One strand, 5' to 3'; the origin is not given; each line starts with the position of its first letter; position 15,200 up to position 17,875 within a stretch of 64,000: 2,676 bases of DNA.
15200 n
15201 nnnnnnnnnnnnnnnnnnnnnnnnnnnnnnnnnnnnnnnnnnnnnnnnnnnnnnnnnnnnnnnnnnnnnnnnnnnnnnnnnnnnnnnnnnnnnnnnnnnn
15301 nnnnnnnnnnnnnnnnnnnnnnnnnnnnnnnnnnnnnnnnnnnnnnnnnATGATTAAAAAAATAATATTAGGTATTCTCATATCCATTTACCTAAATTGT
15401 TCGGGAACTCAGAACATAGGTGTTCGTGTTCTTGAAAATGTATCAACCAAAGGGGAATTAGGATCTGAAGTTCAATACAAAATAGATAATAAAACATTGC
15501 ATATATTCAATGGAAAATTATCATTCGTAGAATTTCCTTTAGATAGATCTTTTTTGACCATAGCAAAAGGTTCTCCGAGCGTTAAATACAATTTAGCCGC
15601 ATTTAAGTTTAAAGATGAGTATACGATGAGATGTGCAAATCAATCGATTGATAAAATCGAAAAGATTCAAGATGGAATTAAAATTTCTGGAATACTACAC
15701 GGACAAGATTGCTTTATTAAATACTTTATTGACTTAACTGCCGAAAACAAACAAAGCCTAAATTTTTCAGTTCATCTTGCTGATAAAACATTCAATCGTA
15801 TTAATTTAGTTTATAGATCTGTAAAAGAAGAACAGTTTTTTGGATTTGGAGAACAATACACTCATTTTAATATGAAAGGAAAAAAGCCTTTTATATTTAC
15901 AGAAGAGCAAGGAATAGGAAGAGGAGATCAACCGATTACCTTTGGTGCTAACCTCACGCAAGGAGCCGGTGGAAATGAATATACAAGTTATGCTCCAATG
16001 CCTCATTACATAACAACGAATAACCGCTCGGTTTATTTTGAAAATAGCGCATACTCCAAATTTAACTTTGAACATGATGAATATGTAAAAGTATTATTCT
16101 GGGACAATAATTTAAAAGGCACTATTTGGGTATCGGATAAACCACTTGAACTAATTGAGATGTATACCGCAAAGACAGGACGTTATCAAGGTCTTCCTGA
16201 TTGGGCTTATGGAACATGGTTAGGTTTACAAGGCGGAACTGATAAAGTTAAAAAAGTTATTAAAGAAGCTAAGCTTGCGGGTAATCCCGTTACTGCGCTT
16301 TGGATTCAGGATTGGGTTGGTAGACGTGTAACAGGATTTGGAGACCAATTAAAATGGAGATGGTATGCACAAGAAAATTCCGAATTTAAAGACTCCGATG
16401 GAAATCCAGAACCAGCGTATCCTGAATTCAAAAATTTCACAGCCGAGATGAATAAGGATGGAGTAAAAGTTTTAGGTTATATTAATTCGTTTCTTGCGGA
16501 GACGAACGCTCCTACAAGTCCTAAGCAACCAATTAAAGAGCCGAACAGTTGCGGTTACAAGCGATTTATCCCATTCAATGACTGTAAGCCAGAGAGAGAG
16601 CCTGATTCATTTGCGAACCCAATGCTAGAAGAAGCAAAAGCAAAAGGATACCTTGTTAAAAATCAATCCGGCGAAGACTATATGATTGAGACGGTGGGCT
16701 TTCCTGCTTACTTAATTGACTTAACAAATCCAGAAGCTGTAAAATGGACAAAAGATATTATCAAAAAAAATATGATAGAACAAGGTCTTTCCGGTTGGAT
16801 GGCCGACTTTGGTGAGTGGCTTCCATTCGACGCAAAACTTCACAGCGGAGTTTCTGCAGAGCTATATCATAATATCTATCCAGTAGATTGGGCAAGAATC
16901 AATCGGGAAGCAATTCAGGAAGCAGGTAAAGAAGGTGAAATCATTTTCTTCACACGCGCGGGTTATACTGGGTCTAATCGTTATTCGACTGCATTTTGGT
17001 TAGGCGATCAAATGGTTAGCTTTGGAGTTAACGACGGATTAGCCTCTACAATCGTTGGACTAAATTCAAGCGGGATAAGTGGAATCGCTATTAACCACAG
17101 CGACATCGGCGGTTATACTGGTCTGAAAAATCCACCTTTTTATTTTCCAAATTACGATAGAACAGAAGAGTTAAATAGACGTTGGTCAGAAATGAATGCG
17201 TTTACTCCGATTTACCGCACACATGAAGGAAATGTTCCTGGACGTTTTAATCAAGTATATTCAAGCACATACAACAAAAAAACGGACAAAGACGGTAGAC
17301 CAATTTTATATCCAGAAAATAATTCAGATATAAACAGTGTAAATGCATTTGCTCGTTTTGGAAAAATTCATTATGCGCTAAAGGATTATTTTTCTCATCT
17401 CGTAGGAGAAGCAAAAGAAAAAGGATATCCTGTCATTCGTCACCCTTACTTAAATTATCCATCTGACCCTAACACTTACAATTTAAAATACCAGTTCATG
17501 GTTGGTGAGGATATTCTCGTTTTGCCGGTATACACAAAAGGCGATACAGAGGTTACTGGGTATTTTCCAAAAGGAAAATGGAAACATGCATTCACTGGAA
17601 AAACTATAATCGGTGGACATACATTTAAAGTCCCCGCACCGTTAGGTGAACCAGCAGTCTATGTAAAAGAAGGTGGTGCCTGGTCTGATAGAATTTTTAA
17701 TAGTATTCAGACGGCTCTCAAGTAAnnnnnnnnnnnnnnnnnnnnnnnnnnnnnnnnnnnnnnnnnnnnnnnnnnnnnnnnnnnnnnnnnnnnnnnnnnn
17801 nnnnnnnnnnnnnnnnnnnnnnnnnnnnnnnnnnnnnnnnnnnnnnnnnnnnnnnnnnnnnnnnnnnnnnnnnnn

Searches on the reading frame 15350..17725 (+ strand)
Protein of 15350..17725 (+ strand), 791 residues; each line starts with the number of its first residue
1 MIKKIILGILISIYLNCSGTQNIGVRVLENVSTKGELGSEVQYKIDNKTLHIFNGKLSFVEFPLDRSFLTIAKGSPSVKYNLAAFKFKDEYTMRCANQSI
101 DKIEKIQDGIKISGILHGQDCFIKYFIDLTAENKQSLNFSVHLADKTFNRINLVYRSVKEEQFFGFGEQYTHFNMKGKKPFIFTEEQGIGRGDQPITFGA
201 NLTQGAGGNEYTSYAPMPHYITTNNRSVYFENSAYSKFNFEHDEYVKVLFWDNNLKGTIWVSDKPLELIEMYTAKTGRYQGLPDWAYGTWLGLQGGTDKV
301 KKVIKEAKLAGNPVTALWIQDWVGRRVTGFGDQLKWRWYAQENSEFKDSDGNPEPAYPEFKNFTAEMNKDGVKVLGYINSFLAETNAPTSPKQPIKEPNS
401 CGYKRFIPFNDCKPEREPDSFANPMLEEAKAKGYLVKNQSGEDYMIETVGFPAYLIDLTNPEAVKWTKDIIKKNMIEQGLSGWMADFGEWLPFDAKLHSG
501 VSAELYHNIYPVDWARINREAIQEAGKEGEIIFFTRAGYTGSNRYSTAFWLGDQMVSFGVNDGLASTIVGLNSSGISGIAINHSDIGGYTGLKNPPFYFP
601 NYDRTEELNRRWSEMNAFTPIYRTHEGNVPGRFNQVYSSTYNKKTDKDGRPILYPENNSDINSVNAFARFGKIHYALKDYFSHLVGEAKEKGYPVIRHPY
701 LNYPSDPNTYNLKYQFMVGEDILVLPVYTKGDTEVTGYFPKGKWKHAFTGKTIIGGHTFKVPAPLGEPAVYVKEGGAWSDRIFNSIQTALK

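Call 46: search_protein_families(library=pfam, proteins=[window:15350-17725:+])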
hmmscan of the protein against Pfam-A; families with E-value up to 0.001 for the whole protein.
window:15350-17725:+ (791 aa): 3 families
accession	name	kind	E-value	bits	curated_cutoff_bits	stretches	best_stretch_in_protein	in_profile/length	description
PF01055.32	Glyco_hydro_31_2nd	-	4.5e-40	138.4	23.5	1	282-630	4-294/328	Glycosyl hydrolases family 31 TIM-barrel domain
PF21365.3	Glyco_hydro_31_3rd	-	1.6e-20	73.8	24.4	1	692-775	1-84/87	Glycosyl hydrolase family 31 C-terminal domain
PF13802.12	Gal_mutarotas_2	-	6.4e-05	23.8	27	1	129-238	79-183/184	Glycosyl hydrolase 31 N-terminal galactose mutarotase-like domain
